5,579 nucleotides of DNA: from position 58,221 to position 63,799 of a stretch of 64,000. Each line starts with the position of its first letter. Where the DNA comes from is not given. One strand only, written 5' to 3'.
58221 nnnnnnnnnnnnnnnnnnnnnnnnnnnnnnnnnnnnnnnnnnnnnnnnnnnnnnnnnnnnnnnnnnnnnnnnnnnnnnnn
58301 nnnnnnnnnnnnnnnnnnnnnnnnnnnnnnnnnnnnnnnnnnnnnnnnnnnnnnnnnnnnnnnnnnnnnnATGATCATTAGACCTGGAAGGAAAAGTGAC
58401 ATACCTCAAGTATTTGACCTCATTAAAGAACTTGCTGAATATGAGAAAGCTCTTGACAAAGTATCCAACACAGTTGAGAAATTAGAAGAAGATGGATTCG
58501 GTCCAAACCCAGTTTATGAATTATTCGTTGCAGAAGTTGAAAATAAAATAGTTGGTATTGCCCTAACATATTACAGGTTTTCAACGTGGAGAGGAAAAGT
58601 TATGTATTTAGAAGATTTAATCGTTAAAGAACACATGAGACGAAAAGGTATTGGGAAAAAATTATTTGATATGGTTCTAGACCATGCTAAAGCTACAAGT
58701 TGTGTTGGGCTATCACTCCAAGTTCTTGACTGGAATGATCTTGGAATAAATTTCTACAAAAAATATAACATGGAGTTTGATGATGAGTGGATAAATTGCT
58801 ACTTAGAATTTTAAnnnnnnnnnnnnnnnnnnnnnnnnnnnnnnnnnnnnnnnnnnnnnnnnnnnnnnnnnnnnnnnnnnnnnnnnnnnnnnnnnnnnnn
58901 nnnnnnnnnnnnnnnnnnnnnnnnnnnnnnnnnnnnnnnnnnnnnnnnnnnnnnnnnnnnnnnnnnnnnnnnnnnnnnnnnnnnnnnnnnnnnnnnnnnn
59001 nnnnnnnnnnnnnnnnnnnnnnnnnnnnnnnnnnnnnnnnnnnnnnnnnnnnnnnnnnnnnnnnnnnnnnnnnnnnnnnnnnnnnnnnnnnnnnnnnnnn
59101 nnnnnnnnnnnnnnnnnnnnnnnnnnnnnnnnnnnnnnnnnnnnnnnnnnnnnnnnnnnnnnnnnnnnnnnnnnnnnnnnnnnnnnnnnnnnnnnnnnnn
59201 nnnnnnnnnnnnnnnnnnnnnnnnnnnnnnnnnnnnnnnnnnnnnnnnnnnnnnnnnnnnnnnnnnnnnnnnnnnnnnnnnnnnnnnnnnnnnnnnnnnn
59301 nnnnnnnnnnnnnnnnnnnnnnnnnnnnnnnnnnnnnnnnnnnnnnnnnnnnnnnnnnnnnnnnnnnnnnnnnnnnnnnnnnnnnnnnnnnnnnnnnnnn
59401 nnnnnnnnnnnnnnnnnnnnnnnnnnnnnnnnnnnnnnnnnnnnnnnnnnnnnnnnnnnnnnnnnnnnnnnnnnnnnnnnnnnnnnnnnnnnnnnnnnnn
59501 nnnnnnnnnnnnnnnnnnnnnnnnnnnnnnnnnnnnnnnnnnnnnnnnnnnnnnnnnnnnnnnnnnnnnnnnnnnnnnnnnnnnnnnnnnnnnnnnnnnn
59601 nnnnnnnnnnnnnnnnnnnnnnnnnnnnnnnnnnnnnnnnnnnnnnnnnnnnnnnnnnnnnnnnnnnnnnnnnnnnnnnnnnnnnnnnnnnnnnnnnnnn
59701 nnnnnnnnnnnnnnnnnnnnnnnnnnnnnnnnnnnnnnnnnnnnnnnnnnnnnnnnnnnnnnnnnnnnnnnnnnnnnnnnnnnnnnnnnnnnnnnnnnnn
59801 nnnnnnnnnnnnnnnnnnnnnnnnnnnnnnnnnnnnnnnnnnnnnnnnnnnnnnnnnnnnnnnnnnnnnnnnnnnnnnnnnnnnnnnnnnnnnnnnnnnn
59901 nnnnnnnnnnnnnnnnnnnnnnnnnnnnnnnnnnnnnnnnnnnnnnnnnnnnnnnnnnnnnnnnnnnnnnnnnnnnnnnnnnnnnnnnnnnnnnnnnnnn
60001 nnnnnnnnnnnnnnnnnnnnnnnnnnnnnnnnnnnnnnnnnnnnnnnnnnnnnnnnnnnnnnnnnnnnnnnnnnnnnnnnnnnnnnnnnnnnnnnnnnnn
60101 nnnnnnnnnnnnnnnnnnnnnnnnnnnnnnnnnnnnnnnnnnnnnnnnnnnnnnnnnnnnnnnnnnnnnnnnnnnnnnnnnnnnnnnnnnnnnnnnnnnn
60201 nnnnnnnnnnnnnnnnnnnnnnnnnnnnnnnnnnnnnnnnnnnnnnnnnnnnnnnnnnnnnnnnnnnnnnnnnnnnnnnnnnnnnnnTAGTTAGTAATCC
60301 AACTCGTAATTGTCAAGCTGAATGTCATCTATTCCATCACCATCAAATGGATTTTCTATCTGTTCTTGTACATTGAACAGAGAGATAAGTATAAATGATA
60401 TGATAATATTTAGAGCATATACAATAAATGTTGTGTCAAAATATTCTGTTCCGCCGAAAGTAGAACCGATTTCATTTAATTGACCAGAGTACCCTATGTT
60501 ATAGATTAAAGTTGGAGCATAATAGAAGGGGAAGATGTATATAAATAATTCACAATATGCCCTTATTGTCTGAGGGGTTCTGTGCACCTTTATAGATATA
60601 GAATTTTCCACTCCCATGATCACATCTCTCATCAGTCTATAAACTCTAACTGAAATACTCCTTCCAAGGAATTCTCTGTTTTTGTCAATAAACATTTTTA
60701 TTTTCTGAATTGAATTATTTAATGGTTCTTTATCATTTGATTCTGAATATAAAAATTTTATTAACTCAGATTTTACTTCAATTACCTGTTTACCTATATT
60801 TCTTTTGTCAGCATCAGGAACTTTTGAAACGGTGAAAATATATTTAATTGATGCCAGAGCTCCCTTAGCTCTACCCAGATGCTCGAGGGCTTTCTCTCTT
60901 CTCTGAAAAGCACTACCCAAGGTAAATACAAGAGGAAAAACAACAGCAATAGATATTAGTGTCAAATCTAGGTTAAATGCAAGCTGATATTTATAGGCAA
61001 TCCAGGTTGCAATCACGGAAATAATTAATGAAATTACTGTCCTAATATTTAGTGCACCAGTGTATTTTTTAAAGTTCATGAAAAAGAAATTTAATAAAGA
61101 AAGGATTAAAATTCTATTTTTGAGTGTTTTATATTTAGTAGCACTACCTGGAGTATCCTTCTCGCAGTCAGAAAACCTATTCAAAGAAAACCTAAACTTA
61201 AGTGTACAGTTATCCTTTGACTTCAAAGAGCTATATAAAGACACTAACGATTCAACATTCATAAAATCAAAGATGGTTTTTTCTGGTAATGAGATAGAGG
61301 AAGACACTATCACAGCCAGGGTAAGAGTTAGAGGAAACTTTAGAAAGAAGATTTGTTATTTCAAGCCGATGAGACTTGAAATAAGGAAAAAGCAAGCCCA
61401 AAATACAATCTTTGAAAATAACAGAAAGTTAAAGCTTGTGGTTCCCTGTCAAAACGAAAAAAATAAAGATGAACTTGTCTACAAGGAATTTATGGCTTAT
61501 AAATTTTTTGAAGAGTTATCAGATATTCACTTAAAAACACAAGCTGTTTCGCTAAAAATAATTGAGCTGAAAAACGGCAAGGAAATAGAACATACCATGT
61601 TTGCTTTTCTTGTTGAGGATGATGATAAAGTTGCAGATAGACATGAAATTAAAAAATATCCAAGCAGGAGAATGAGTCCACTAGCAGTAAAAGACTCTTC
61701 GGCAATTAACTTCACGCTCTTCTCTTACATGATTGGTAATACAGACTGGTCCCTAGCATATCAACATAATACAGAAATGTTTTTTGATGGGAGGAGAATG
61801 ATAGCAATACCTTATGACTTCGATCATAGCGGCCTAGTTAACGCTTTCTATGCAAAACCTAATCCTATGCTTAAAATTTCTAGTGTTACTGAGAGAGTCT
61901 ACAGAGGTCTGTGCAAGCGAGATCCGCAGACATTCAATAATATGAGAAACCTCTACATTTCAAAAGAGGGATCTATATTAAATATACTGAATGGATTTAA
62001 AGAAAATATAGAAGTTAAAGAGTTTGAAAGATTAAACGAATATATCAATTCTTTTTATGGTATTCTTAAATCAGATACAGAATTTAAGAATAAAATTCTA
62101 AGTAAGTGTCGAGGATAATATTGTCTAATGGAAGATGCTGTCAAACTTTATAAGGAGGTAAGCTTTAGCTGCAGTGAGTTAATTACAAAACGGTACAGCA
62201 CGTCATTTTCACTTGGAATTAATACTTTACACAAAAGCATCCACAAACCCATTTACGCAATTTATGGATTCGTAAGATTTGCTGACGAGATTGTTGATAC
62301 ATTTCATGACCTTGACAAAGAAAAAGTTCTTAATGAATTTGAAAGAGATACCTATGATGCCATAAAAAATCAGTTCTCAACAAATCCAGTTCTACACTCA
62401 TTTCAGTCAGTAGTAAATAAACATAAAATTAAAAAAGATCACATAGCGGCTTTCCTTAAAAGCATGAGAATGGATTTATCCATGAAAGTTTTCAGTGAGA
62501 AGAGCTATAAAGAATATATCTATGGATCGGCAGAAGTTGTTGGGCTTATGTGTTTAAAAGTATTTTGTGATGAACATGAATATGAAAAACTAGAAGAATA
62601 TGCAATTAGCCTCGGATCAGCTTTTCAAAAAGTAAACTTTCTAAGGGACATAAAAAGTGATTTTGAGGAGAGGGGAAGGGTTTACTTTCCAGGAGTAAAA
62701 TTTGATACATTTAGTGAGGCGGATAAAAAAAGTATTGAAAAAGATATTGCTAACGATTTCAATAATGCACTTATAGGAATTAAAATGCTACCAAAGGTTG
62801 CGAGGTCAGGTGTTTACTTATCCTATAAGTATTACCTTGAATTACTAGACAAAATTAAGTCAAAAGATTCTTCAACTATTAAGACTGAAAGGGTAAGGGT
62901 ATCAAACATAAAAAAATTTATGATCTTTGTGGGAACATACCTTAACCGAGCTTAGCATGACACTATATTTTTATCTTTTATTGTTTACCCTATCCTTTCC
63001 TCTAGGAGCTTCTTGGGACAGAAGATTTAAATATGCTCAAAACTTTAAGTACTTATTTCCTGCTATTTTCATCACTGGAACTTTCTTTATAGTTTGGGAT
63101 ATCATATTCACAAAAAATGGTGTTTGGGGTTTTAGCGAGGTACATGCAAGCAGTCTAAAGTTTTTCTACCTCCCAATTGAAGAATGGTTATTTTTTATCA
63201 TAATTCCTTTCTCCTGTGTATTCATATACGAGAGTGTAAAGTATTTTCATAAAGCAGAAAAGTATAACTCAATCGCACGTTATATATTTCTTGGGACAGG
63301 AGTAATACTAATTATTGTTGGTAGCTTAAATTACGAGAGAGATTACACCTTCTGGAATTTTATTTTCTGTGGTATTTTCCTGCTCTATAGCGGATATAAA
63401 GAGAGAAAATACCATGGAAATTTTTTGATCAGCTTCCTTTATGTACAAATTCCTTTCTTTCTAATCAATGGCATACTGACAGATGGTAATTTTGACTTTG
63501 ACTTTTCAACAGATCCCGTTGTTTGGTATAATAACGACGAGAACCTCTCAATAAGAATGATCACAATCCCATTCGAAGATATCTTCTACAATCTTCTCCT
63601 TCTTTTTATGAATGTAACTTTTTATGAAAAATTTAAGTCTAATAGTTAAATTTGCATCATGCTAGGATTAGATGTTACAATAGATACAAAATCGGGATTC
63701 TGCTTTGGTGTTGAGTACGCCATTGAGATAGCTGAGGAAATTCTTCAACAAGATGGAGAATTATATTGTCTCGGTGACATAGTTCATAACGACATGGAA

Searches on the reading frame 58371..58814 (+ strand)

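Call 46: search_protein_families(library=pfam, proteins=[window:58371-58814:+], max_evalue=0.001)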
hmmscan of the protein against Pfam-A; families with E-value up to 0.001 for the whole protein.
window:58371-58814:+ (147 aa): 5 families
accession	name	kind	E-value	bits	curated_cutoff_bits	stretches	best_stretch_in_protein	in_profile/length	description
PF00583.31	Acetyltransf_1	-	1.7e-15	57.7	20.7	1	43-131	29-113/116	Acetyltransferase (GNAT) family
PF13508.13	Acetyltransf_7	-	3.6e-11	43.7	27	1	50-132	4-80/84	Acetyltransferase (GNAT) domain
PF13673.13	Acetyltransf_10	-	6.6e-08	33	23.6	1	46-110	28-84/128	Acetyltransferase (GNAT) domain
PF14542.12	Acetyltransf_CG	-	1.6e-05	25.4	30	1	63-108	12-55/80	GCN5-related N-acetyl-transferase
PF13527.13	Acetyltransf_9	-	0.00086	19.7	25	0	3-109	2-104/127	Acetyltransferase (GNAT) domain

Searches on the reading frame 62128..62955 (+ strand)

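Call 46: search_protein_families(library=pfam, proteins=[window:62128-62955:+], max_evalue=0.001)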
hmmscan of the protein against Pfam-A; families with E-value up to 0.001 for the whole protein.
window:62128-62955:+ (275 aa): 1 family
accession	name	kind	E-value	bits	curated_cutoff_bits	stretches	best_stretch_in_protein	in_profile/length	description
PF00494.24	SQS_PSY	-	2.1e-46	159.2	26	1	21-260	2-261/263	Squalene/phytoene synthase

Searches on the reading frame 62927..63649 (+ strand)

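Call 46: search_protein_families(library=pfam, proteins=[window:62927-63649:+], max_evalue=0.001)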
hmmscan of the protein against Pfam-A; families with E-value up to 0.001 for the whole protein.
window:62927-63649:+ (240 aa): 1 family
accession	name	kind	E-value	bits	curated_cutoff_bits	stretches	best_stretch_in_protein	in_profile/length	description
PF18916.5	Lycopene_cyc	-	1.6e-31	109.2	27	2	140-236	4-92/92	Lycopene cyclase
